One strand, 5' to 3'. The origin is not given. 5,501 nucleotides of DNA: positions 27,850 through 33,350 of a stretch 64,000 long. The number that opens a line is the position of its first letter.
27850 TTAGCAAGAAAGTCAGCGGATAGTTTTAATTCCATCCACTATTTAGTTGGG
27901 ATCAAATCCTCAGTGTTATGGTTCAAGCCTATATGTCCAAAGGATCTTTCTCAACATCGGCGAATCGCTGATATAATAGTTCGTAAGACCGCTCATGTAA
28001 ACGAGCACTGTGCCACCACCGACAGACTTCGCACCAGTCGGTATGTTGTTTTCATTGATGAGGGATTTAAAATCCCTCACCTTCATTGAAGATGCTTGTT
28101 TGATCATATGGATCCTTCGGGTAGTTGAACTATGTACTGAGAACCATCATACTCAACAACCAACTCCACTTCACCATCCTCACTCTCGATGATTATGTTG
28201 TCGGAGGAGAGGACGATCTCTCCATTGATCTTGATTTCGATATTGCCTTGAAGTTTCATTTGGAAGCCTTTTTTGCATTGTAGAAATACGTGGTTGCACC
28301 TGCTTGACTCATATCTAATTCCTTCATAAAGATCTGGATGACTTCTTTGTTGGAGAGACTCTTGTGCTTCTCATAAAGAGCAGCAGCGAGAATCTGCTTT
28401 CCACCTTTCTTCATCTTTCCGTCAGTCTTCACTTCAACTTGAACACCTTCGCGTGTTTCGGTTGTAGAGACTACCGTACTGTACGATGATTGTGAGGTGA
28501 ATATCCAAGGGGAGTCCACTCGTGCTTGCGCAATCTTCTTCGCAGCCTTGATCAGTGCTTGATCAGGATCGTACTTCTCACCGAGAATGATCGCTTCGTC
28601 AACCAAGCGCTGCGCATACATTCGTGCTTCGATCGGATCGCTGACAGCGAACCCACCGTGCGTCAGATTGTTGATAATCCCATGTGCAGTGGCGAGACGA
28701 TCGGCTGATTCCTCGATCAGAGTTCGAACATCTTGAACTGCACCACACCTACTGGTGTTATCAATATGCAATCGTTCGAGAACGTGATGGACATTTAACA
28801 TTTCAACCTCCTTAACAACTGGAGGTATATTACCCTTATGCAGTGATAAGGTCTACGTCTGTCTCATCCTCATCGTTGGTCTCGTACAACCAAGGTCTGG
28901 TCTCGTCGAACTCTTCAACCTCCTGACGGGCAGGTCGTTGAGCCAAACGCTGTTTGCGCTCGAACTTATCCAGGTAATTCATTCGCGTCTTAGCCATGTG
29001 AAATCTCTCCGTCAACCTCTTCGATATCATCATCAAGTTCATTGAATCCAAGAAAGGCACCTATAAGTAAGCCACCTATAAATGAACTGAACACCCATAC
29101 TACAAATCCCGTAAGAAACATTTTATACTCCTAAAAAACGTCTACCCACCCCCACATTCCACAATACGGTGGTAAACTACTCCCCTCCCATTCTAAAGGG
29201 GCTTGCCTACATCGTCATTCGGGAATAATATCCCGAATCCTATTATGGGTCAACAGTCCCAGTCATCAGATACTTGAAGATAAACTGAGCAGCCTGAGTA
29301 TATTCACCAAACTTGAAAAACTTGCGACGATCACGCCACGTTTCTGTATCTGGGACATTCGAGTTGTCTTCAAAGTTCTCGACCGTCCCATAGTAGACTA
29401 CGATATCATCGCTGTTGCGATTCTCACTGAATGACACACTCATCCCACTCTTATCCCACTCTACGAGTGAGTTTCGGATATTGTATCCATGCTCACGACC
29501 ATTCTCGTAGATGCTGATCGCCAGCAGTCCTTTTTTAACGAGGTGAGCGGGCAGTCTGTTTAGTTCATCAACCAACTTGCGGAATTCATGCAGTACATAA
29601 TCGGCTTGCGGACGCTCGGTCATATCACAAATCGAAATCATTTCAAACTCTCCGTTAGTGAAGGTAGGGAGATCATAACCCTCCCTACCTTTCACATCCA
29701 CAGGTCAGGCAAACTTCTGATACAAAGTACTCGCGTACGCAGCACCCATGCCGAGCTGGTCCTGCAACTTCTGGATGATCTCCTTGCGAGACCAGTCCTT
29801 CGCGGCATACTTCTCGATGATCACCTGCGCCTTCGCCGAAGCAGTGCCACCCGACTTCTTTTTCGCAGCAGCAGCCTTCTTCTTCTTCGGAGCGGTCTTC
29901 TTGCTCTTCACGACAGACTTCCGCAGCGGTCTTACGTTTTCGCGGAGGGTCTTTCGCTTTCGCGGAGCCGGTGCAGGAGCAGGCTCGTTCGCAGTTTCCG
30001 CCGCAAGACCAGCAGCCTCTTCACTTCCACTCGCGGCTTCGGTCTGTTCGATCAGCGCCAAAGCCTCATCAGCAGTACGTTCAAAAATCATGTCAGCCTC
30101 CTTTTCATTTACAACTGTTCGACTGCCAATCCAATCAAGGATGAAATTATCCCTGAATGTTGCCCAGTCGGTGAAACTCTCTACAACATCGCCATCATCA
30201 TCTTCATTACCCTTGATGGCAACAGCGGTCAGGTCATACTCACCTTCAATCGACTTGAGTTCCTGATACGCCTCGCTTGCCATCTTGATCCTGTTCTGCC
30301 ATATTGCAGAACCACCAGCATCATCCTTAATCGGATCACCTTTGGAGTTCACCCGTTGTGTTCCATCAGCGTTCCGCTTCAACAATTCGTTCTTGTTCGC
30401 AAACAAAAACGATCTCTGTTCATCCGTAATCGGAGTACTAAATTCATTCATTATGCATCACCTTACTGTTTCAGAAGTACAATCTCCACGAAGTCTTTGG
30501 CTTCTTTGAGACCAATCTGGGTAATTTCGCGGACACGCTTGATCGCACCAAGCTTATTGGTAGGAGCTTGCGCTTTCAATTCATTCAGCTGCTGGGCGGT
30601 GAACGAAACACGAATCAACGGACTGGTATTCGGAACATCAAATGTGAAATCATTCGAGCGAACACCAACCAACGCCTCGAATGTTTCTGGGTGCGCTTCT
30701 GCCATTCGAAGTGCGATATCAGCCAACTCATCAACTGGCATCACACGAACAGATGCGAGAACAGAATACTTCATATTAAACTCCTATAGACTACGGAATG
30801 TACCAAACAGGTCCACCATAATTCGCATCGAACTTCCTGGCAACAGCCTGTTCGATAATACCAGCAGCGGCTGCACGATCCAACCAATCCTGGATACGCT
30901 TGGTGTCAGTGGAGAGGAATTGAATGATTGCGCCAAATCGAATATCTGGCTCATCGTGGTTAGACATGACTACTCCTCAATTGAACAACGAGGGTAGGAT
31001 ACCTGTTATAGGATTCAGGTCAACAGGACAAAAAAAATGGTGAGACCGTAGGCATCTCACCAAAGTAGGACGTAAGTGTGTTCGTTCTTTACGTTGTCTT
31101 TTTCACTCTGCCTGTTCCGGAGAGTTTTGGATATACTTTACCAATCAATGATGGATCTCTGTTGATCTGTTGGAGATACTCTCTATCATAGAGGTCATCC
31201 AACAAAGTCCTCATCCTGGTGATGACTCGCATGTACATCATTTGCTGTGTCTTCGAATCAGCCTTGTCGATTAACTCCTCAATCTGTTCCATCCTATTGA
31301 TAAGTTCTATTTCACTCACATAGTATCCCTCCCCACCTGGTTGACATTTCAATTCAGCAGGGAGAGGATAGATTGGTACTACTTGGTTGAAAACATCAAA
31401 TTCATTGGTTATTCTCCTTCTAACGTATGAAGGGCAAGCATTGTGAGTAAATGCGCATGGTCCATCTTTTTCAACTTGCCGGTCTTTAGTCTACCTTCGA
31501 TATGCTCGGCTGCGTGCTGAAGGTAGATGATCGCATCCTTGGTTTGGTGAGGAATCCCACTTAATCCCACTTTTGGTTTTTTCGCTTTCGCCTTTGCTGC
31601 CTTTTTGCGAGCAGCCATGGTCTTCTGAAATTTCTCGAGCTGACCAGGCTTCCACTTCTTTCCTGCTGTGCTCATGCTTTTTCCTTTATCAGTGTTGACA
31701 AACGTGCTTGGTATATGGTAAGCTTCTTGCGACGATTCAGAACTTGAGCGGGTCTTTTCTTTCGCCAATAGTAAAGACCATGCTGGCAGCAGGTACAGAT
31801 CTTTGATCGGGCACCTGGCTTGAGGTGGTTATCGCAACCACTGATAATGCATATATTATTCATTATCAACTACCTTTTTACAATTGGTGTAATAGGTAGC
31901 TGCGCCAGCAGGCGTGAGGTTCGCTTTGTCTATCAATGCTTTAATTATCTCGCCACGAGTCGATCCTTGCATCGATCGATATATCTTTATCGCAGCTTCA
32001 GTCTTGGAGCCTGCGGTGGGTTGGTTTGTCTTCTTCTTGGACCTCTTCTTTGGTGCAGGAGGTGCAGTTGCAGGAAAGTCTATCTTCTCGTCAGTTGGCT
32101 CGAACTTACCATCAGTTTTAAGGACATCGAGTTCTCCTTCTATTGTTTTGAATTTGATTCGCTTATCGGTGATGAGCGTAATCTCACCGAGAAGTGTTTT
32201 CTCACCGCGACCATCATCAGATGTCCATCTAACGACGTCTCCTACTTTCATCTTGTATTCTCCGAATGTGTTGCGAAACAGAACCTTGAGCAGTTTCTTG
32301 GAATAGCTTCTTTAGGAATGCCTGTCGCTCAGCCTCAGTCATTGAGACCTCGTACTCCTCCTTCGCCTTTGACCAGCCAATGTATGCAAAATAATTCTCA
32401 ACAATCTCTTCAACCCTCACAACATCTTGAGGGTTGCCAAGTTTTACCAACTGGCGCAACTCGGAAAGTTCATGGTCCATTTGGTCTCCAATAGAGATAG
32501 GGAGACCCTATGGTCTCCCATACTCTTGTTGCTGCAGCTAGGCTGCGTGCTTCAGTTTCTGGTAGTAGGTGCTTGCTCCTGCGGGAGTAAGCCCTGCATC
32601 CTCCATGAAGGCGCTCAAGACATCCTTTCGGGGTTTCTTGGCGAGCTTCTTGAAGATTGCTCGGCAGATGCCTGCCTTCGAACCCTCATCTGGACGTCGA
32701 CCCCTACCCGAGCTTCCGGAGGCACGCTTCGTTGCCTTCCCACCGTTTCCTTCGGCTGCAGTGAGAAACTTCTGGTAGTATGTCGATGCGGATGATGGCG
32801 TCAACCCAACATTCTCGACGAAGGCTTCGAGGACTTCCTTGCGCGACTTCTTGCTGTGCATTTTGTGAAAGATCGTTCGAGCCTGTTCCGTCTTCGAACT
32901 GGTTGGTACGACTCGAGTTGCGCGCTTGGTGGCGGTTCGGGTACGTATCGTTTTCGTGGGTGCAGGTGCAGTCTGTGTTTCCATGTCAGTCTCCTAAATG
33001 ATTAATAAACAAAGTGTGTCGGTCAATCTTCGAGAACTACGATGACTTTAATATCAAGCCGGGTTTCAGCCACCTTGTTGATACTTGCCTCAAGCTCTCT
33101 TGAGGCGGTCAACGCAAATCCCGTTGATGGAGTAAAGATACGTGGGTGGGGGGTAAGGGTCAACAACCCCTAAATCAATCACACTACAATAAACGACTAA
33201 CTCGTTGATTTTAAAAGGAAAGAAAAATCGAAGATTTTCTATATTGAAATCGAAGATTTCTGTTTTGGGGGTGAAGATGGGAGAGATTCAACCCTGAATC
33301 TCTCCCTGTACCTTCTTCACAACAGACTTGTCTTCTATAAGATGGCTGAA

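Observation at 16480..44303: One ~45-aa 'AGASTYY' helical module grafted onto the C-termini of six unrelated proteins (7 copies)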

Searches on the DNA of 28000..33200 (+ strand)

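Call 5: search_dna_similar(query=window:28000-33200:+, collection=phages, mode=near, max_rows=15)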
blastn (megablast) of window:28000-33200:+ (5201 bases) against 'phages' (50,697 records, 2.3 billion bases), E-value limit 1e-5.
No match.

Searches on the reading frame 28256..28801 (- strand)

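Call 3: search_protein_families(library=pfam, proteins=[window:28256-28801:-], max_evalue=1)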
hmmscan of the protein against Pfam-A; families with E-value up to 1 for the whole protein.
window:28256-28801:- (181 aa): 3 families
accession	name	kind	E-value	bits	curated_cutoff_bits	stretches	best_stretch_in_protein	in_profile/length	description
PF20441.4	TerL_nuclease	-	0.014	15.1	24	1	76-160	185-263/286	Terminase large subunit, endonuclease domain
PF01168.26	Ala_racemase_N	-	0.018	15.2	24.1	1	48-158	48-153/220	Alanine racemase, N-terminal domain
PF09218.15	DUF1959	-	0.16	12.6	24.3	0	148-170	23-45/116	Domain of unknown function (DUF1959)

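Call 4: search_protein_families(library=phrogs, proteins=[window:28256-28801:-], max_evalue=0.1)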
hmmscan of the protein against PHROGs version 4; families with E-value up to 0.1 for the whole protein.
window:28256-28801:- (181 aa): 0 families

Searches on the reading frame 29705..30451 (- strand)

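Call 3: search_protein_families(library=pfam, proteins=[window:29705-30451:-], max_evalue=1)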
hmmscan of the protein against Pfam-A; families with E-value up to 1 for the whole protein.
window:29705-30451:- (248 aa): 3 families
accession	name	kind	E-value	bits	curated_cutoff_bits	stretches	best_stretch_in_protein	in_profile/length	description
PF13783.11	DUF4177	-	0.051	14.3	25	1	203-239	17-56/65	Domain of unknown function (DUF4177)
PF20069.4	DUF6465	-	0.067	13.7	26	1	150-232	8-89/130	Family of unknown function (DUF6465)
PF11445.13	DUF2894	-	0.11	13.4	25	1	105-233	20-136/185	Protein of unknown function (DUF2894)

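Call 4: search_protein_families(library=phrogs, proteins=[window:29705-30451:-], max_evalue=0.1)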
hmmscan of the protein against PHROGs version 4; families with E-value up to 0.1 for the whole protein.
window:29705-30451:- (248 aa): 0 families

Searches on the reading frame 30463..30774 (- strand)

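Call 3: search_protein_families(library=pfam, proteins=[window:30463-30774:-], max_evalue=1)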
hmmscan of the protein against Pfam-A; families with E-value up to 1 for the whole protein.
window:30463-30774:- (103 aa): 2 families
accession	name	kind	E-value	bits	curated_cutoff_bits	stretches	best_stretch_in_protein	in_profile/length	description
PF00542.24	Ribosomal_L12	-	1.8e-08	35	25.9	1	69-97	7-35/67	Ribosomal protein L7/L12 C-terminal domain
PF08880.16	QLQ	-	0.0012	18.9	23.8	1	57-70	1-14/35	QLQ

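Call 4: search_protein_families(library=phrogs, proteins=[window:30463-30774:-], max_evalue=0.1)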
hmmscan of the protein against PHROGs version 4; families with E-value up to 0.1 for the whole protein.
window:30463-30774:- (103 aa): 6 families
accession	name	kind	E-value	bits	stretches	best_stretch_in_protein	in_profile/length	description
phrog_26927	-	unknown function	3e-06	28.1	1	69-99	9-39/94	-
phrog_23470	-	unknown function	0.00018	22.7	1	59-97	8-48/106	-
phrog_35727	-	unknown function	0.0064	17.3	1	65-97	87-119/162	-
phrog_5819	-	unknown function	0.0079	17.1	1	71-99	99-127/148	-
phrog_38501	-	unknown function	0.0099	16.6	1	59-82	7-30/37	-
phrog_22044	-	unknown function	0.086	14.3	0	56-85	17-46/84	-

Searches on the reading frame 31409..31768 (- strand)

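Call 3: search_protein_families(library=pfam, proteins=[window:31409-31768:-], max_evalue=1)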
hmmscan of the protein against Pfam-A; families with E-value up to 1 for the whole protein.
window:31409-31768:- (119 aa): 1 family
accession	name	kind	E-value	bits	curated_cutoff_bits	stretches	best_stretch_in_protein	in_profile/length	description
PF25619.1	PhiKZ_gp119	-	0.12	12.7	27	1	60-114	61-115/177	Bacteriophage PhiKZ vertex-binding protein gp119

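Call 4: search_protein_families(library=phrogs, proteins=[window:31409-31768:-], max_evalue=0.1)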
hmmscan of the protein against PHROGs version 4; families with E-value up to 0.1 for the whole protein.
window:31409-31768:- (119 aa): 0 families

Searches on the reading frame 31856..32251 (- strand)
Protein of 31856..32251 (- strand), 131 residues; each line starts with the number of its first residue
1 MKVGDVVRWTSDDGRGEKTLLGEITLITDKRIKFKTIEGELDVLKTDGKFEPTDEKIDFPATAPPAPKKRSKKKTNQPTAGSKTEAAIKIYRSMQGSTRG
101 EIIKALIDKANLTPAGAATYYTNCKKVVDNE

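Call 3: search_protein_families(library=pfam, proteins=[window:31856-32251:-], max_evalue=1)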
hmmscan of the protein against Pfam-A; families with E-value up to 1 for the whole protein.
window:31856-32251:- (131 aa): 1 family
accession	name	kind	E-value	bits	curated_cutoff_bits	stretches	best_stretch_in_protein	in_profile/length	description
PF23976.1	DUF7302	-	0.71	10.7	24.9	0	45-84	23-59/61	Family of unknown function (DUF7302)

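Call 4: search_protein_families(library=phrogs, proteins=[window:31856-32251:-], max_evalue=0.1)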
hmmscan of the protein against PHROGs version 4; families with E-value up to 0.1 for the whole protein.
window:31856-32251:- (131 aa): 3 families
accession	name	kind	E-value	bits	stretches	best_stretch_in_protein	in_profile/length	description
phrog_2251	-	unknown function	0.013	16.8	1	2-37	11-46/74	-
phrog_26310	-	unknown function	0.036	15.6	0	64-101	56-93/101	-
phrog_4439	-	unknown function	0.053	14.6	1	77-112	22-58/74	-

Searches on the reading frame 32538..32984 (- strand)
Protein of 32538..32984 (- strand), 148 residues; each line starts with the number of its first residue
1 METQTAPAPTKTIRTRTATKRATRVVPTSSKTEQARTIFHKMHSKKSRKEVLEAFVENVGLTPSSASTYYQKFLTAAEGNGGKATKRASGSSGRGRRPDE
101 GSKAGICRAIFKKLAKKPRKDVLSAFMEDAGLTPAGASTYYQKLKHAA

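Call 3: search_protein_families(library=pfam, proteins=[window:32538-32984:-], max_evalue=1)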
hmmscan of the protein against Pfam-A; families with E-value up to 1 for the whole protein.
window:32538-32984:- (148 aa): 5 families
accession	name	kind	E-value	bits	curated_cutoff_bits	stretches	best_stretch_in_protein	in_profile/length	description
PF17331.7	GFD1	-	0.018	15.6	23.4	0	33-58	11-35/44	GFD1 mRNA transport factor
PF24496.1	DUF7588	-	0.044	14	27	1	28-59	9-40/65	Domain of unknown function (DUF7588)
PF22735.1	NNH3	-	0.14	12.5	27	0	22-77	102-155/213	NACHT N-terminal Helical domain 3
PF13401.12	AAA_22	-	0.27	12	27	0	11-65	18-64/130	AAA domain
PF07098.16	DUF1360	-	0.3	11.6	21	1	17-56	4-43/102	Protein of unknown function (DUF1360)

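Call 4: search_protein_families(library=phrogs, proteins=[window:32538-32984:-], max_evalue=0.1)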
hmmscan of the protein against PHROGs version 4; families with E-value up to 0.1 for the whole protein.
window:32538-32984:- (148 aa): 3 families
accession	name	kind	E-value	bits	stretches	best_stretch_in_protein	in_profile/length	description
phrog_269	-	DNA, RNA and nucleotide metabolism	0.0039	17.9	1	21-77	36-90/211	DNA helicase loader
phrog_18382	-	unknown function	0.017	16.5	0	51-77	21-47/55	-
phrog_33519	-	unknown function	0.062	14.2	0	25-59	49-83/172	-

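Call 16: predict_structure(protein=window:32538-32984:-)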
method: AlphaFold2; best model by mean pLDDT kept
length: 148 residues; sequences in the alignment: 1
mean_pLDDT: 74.6   pTM: 0.35
mean pLDDT of the five models: 74.6, 71.8, 71.3, 70.4, 45.8
residues with pLDDT >= 90: 24; 70-90: 71; 50-70: 35; < 50: 18
segments of 3 or more residues with pLDDT < 50: 80-89
pLDDT, mean of each block of 10 residues (from residue 1): 57 59 53 85 84 89 88 75 48 50 82 87 90 90 84
secondary structure, 60 per line:
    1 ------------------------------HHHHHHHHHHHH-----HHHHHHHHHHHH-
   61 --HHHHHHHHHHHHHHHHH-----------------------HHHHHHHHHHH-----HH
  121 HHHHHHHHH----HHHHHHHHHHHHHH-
elements in order: H31-42 H48-59 H63-79 H103-113 H119-129 H134-147

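Call 20: fold_search(model_id=the predicted structure, library=pdb)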
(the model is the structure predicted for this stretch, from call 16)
No match with E <= 0.001 here; weaker rows may still be real.
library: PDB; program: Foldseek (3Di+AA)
matches with E <= 10: 500; with E <= 0.001: 0
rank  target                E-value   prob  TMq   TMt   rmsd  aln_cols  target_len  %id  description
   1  4u7b_A                5.3e-02  0.77  0.22  0.11  12.2       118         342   19  Crystal structure of a pre-cleavage Mos1 transpososome (released 2015-02-11)
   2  6u82_D                6.9e-02  0.96  0.32  0.34  16.7       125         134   18  Crystal Structure of the Double Homeodomain of DUX4 in Complex with a DNA aptamer containing bulge and loop (released 2020-02-19)
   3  6u81_A                9.6e-02  0.94  0.32  0.35  16.4       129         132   17  Crystal Structure of the Double Homeodomain of DUX4 in Complex with a DNA aptamer (released 2020-02-19)
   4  5zfy_A                1.0e-01  0.89  0.28  0.33  16.3       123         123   18  Crystal structure of human DUX4 homeodomains bound to A12C DNA mutant (released 2018-10-31)
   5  6e8c_A                1.3e-01  0.89  0.30  0.32  15.6       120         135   12  Crystal structure of the double homeodomain of DUX4 in complex with DNA (released 2018-12-26)
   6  5hoo_B                1.8e-01  0.54  0.22  0.11  12.1       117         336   17  Crystal structure of the Mos1 Strand Transfer Complex (released 2016-06-01)
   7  5z6z_A                1.8e-01  0.77  0.28  0.33  16.2       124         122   18  Crystal structure of human DUX4 homeodomains bound to DNA (released 2018-10-31)
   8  7dw5_A                1.9e-01  0.77  0.28  0.30  14.2       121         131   13  Crystal structure of DUX4 HD1-HD2 domain complexed with ERG sites (released 2021-11-03)
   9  5hoo_A                2.0e-01  0.54  0.23  0.12  12.2       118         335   16  Crystal structure of the Mos1 Strand Transfer Complex (released 2016-06-01)
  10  3hos_B                2.5e-01  0.44  0.21  0.11  12.4       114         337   18  Crystal structure of the mariner Mos1 paired end complex with Mg (released 2009-09-22)
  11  3hos_A                3.7e-01  0.35  0.21  0.11  12.2       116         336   19  Crystal structure of the mariner Mos1 paired end complex with Mg (released 2009-09-22)
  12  1hlv_A                4.1e-01  0.25  0.20  0.22  11.4       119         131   17  CRYSTAL STRUCTURE OF CENP-B(1-129) COMPLEXED WITH THE CENP-B BOX DNA (released 2002-01-11)
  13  8b9x_B                6.0e-01  0.41  0.27  0.16  12.4       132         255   17  Chimeric protein of human UFM1 E3 ligase, UFL1, and DDRGK1 (released 2023-10-25)
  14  7m5w_A                7.9e-01  0.30  0.26  0.28  17.2       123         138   15  Crystal structure of the HMG-C1 domain of human capicua bound to DNA (released 2022-04-06)
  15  8b9x_A                8.8e-01  0.23  0.24  0.15  12.3       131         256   17  Chimeric protein of human UFM1 E3 ligase, UFL1, and DDRGK1 (released 2023-10-25)
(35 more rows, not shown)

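Call 27: find_homologous_proteins(query=window:32538-32984:-, max_evalue=0.001)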
Query window:32538-32984:- (148 aa): 72 proteins with E <= 0.001 among 233 candidates. Only proteins of 81 to 259 residues were searched: fused or split forms outside these lengths cannot appear, so this answer is no evidence that the protein stands alone or is whole; find_related_loci, which searches DNA, has no such limit.
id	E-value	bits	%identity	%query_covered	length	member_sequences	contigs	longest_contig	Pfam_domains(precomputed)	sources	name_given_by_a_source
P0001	4.5e-61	223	100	72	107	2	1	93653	-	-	-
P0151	1.8e-51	192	72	100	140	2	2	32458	-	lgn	-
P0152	1.1e-45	173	68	92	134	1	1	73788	-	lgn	-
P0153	8.3e-45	170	65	100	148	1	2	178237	-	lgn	-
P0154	1.8e-44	169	64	100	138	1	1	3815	-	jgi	jgi:hypothetical protein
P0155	1.4e-42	163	68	82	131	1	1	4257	-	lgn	-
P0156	4.0e-42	162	68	88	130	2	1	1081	-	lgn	-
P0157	1.3e-38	150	56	100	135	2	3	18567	-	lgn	-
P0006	2.2e-37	146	57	92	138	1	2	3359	-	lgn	-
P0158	2.2e-35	140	63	79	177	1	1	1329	-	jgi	jgi:hypothetical protein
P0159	2.7e-34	136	56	91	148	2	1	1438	-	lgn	-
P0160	1.8e-31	127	54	84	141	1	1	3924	-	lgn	-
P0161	7.7e-31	125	51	95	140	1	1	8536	-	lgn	-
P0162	2.9e-30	123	50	94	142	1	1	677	-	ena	-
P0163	5.9e-30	122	53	84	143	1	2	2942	-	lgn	-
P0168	2.9e-27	114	48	91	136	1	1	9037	-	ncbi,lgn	-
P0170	7.0e-25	106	52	80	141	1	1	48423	-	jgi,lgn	jgi:hypothetical protein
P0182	1.5e-8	53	60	30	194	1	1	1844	-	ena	-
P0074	9.2e-7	47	51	39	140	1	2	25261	-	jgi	jgi:hypothetical protein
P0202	2.7e-5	43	59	30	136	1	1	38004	-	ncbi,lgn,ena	-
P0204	4.9e-5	42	43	43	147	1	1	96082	-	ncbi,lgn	-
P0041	1.5e-4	40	49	44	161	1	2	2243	-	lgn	-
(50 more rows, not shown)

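Call 31: find_related_loci(query=window:32538-32984:-, collection=viral_contigs, flank=10000)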
Query window:32538-32984:- (148 aa) in viral_contigs; peptide patterns used: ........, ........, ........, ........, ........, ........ (x = any residue, [..] = any of these).
47 stretches matched a pattern, but none encodes a relative of the query by tblastn (E <= 1e-3).

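Call 32: find_encoding_contigs(protein=P0153, flank=10000, max_places=3)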
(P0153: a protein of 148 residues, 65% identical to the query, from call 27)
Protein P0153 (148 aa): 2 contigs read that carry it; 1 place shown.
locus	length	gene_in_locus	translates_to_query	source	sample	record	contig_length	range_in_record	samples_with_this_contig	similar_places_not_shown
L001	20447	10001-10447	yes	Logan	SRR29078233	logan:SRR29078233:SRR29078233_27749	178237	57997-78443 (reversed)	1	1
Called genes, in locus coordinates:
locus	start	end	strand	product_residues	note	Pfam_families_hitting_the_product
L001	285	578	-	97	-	-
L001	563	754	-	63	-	-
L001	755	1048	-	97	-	-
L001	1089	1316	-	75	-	PF04448:DUF551 (weak)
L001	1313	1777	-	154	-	-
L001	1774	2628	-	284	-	PF10263:SprT-like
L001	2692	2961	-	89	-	-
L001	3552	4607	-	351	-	-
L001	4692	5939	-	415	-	-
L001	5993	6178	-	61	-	-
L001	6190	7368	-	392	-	PF04851:ResIII, PF00271:Helicase_C, PF13307:Helicase_C_2 (faint)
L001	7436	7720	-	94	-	-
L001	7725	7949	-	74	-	-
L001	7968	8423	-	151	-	-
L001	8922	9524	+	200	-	-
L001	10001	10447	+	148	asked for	-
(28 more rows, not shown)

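Call 33: list_cluster_members(proteins=[P0168, P0202, P0204, P0170, P0074])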
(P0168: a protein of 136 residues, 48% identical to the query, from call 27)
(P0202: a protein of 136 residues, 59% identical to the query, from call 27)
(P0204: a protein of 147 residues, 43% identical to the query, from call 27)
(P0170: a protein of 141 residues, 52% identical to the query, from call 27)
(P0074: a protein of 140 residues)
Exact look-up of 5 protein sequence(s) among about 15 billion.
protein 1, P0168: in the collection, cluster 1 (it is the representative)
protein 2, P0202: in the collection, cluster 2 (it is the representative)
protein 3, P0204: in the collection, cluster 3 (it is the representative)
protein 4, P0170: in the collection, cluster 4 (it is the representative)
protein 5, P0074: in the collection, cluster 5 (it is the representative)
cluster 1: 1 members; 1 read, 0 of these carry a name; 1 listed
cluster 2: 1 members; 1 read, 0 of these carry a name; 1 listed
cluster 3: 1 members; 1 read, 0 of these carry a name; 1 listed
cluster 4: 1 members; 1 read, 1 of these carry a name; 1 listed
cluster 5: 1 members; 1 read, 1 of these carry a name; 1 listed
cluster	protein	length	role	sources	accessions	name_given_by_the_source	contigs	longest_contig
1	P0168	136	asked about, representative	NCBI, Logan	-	-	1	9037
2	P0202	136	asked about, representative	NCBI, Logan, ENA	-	-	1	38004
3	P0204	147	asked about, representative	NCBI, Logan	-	-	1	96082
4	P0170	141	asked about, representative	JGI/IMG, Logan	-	hypothetical protein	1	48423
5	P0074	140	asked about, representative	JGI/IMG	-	hypothetical protein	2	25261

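Call 42: search_protein_families(library=pfam, proteins=[P0182], max_evalue=0.01)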
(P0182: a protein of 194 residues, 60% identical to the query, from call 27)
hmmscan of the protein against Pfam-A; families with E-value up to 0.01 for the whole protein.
P0182 (194 aa): 0 families

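Call 45: search_dna_similar(query=window:32538-32984:-, collection=phages, mode=protein, max_evalue=0.001, max_rows=40)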
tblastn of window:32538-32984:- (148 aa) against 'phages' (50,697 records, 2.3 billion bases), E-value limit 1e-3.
Records with a match: 1; places in all: 1; records where one place covers at least 80% of the query: 0.
Best place of each record, by identity: <60% 1.
By first word of the organism name: Vibrio 1.
By host as written in the record: Vibrio campbellii BB120 1.
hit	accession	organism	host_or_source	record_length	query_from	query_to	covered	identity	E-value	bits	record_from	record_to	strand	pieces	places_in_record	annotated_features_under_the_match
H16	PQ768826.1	Vibrio phage Bakedbeans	Vibrio campbellii BB120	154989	98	148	34%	49.0%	1e-5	49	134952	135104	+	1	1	hypothetical protein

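Call 46: get_annotated_region(hit=H16, flank=8000)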
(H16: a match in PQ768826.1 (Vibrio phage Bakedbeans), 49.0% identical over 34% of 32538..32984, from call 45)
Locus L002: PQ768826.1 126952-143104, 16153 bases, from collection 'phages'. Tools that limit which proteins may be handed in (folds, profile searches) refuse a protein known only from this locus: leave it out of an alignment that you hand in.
description: Vibrio phage Bakedbeans, complete genome.
organism: Vibrio phage Bakedbeans (NCBI taxid 3388590)
taxonomy: Viruses
host: Vibrio campbellii BB120; source: Chesapeake Bay oyster; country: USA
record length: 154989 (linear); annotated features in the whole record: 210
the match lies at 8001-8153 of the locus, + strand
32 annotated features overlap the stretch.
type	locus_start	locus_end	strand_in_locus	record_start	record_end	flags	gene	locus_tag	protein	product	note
CDS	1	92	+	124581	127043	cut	-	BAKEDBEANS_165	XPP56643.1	hypothetical protein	gp165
CDS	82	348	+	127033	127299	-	-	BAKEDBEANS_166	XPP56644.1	hypothetical protein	gp166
CDS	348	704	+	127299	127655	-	-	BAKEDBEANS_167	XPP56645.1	hypothetical protein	gp167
CDS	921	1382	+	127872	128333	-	-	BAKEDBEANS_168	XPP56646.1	hypothetical protein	gp168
CDS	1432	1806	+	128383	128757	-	-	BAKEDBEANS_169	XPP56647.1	hypothetical protein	gp169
CDS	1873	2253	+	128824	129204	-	-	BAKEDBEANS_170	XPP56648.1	hypothetical protein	gp170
CDS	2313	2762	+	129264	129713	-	-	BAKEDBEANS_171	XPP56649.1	hypothetical protein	gp171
CDS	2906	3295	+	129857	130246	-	-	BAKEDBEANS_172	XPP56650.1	hypothetical protein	gp172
CDS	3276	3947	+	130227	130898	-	-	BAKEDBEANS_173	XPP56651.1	hypothetical protein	gp173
CDS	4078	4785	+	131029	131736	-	-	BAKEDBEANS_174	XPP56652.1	GTP cyclohydrolase I type 1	gp174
CDS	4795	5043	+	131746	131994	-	-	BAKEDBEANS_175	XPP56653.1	hypothetical protein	gp175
CDS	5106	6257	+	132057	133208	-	-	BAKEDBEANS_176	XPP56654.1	hypothetical protein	gp176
CDS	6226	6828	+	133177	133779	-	-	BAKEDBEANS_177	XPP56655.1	hypothetical protein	gp177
CDS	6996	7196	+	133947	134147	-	-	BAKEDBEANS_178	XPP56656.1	hypothetical protein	gp178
CDS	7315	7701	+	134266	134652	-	-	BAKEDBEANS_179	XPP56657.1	hypothetical protein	gp179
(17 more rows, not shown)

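Call 51: search_protein_families(library=pfam, proteins=[L002:7830-8159:+, L002:9524-10252:+], max_evalue=0.01)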
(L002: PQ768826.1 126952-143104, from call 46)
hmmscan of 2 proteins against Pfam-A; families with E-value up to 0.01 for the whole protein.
L002:7830-8159:+ (109 aa): 0 families

L002:9524-10252:+ (242 aa): 0 families
